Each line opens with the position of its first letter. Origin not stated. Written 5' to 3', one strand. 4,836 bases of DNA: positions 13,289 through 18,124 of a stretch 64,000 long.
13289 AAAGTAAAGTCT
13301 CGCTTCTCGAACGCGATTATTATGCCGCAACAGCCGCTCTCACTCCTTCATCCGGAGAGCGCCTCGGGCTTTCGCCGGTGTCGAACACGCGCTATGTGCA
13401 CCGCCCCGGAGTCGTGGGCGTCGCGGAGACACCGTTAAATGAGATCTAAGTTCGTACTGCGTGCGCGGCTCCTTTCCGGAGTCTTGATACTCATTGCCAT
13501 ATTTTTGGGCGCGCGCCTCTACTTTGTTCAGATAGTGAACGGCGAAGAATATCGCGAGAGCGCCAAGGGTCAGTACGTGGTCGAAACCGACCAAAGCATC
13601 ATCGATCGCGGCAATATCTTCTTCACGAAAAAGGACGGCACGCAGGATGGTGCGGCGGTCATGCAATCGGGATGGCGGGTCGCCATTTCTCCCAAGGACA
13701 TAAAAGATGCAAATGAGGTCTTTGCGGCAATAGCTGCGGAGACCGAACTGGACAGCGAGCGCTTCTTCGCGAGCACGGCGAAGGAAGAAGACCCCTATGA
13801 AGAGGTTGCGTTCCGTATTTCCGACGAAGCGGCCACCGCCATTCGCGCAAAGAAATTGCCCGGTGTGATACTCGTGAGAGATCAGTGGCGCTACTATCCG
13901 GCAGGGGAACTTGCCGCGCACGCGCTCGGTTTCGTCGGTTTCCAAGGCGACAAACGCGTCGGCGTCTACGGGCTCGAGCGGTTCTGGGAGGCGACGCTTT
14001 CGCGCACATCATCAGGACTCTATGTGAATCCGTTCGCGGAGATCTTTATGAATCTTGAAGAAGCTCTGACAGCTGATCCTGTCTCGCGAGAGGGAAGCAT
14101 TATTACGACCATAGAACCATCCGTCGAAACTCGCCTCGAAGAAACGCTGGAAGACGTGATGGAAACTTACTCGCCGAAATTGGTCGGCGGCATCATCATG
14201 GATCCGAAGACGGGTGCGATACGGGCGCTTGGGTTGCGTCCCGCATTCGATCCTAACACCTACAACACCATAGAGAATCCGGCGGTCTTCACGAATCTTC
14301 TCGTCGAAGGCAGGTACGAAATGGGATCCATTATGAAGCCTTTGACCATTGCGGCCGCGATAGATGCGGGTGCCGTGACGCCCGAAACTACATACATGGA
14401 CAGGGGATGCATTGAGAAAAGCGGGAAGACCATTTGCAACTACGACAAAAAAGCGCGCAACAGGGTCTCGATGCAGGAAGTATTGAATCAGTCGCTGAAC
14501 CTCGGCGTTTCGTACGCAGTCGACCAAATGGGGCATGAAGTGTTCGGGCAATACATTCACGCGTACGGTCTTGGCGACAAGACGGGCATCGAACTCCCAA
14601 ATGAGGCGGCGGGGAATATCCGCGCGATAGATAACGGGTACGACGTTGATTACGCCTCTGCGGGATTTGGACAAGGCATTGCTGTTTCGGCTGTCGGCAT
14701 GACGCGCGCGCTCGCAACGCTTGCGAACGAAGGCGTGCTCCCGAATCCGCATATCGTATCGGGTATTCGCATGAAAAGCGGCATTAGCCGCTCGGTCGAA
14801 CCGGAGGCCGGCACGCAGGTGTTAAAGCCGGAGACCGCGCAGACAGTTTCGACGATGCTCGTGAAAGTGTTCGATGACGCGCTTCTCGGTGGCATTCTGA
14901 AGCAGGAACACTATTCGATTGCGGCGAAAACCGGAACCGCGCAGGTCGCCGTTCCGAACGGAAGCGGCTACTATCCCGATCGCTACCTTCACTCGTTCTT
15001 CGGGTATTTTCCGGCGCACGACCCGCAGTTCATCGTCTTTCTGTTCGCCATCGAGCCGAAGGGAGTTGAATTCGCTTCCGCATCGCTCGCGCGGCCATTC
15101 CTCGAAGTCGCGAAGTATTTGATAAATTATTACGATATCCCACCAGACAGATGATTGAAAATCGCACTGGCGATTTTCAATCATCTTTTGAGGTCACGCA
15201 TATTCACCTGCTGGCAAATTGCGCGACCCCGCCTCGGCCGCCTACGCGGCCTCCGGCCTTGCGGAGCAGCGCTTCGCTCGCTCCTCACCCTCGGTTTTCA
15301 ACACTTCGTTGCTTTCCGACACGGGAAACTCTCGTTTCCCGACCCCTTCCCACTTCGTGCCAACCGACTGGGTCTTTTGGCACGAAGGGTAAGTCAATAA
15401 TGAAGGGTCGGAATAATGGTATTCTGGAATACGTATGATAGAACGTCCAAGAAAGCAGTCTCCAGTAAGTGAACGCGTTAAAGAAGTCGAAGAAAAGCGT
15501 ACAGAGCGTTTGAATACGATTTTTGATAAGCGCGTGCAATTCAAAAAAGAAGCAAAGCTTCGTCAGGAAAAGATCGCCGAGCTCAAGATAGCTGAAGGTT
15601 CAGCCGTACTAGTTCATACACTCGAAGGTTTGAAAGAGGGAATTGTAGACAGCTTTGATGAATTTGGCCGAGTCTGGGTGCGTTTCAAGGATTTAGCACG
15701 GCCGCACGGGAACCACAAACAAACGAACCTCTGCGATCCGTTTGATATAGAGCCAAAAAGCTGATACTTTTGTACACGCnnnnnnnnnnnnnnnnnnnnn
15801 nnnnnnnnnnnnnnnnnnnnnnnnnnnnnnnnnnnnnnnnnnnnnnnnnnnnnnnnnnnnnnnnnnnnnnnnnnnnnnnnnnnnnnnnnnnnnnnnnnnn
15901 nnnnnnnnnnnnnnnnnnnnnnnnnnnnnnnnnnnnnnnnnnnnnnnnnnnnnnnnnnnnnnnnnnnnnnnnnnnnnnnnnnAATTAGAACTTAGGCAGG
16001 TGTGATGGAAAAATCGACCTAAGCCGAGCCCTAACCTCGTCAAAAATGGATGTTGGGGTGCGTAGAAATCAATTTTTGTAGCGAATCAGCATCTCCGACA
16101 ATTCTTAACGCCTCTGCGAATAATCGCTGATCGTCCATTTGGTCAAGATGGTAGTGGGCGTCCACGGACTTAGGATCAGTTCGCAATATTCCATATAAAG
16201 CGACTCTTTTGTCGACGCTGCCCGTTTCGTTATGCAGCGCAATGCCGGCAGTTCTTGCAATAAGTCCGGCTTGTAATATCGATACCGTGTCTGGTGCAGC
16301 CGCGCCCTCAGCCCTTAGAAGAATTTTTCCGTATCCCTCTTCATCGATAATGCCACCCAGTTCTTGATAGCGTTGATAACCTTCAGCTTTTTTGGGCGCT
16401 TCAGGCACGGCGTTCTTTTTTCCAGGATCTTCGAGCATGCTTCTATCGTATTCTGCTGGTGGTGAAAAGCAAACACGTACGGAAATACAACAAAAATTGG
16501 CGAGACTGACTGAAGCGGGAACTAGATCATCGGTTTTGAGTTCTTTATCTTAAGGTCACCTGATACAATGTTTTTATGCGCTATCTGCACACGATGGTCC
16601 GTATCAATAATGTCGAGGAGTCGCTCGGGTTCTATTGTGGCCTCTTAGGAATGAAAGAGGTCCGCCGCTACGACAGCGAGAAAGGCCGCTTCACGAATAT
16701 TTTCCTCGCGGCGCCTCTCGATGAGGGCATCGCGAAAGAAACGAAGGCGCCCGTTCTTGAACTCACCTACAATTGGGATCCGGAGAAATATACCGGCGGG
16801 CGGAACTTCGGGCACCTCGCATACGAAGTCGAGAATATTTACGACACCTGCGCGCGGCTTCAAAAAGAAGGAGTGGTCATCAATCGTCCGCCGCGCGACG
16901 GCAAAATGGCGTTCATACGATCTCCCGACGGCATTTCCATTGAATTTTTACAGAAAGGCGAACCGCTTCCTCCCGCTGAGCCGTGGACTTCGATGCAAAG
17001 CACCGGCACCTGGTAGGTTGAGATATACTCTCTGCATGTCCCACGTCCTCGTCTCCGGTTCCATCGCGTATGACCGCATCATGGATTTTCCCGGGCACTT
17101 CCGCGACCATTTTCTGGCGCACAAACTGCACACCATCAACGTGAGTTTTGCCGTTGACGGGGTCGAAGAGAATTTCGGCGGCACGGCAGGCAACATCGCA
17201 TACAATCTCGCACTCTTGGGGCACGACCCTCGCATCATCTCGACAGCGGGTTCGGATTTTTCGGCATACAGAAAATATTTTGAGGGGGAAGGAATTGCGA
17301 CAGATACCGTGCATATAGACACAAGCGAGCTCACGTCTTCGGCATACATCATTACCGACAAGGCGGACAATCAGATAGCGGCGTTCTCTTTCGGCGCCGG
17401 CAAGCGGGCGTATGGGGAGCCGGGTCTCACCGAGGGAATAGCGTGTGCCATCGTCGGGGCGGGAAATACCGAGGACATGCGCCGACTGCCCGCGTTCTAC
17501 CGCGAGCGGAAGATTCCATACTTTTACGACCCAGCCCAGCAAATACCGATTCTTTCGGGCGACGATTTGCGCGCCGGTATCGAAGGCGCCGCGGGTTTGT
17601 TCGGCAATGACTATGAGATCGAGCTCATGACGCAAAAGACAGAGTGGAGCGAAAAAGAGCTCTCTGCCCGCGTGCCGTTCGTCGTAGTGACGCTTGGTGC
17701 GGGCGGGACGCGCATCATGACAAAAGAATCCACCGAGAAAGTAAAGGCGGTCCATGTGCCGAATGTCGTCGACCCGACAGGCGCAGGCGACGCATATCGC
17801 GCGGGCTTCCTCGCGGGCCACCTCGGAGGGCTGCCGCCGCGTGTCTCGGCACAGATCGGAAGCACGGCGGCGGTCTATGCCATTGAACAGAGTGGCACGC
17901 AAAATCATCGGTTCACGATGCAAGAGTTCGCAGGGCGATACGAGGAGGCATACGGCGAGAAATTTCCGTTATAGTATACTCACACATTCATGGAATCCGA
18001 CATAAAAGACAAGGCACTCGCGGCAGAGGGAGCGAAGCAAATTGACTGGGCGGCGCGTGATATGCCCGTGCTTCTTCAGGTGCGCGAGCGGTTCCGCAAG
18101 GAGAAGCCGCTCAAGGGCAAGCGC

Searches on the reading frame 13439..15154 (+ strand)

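Call 90: search_protein_families(library=pfam, proteins=[window:13439-15154:+], max_evalue=0.0001)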
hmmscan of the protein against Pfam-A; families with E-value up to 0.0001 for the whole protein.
window:13439-15154:+ (571 aa): 2 families
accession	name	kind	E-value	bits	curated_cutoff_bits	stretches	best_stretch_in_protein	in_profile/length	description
PF00905.27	Transpeptidase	-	6.7e-62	209.8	22.1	1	252-552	4-291/299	Penicillin binding protein transpeptidase domain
PF03717.20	PBP_dimer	-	1.8e-08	35.4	24.4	1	77-188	22-159/180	Penicillin-binding Protein dimerisation domain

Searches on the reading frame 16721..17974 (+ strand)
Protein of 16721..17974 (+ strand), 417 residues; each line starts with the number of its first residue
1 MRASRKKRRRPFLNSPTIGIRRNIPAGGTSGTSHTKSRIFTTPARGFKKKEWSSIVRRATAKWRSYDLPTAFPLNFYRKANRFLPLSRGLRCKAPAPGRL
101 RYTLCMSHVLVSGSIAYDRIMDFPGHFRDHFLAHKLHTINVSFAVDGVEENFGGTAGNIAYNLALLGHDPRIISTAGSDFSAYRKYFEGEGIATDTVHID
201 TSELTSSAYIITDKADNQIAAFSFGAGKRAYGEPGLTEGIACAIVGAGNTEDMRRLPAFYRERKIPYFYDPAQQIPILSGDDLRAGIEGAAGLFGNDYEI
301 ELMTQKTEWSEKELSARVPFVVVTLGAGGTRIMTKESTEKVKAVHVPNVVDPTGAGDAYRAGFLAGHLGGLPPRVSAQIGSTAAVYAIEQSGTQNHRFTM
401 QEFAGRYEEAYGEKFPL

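Call 90: search_protein_families(library=pfam, proteins=[window:16721-17974:+], max_evalue=0.0001)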
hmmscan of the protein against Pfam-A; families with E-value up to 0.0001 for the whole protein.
window:16721-17974:+ (417 aa): 1 family
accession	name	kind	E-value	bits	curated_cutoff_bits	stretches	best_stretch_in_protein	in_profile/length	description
PF00294.29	PfkB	-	9.2e-40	137.3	25.8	1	138-395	22-297/302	pfkB family carbohydrate kinase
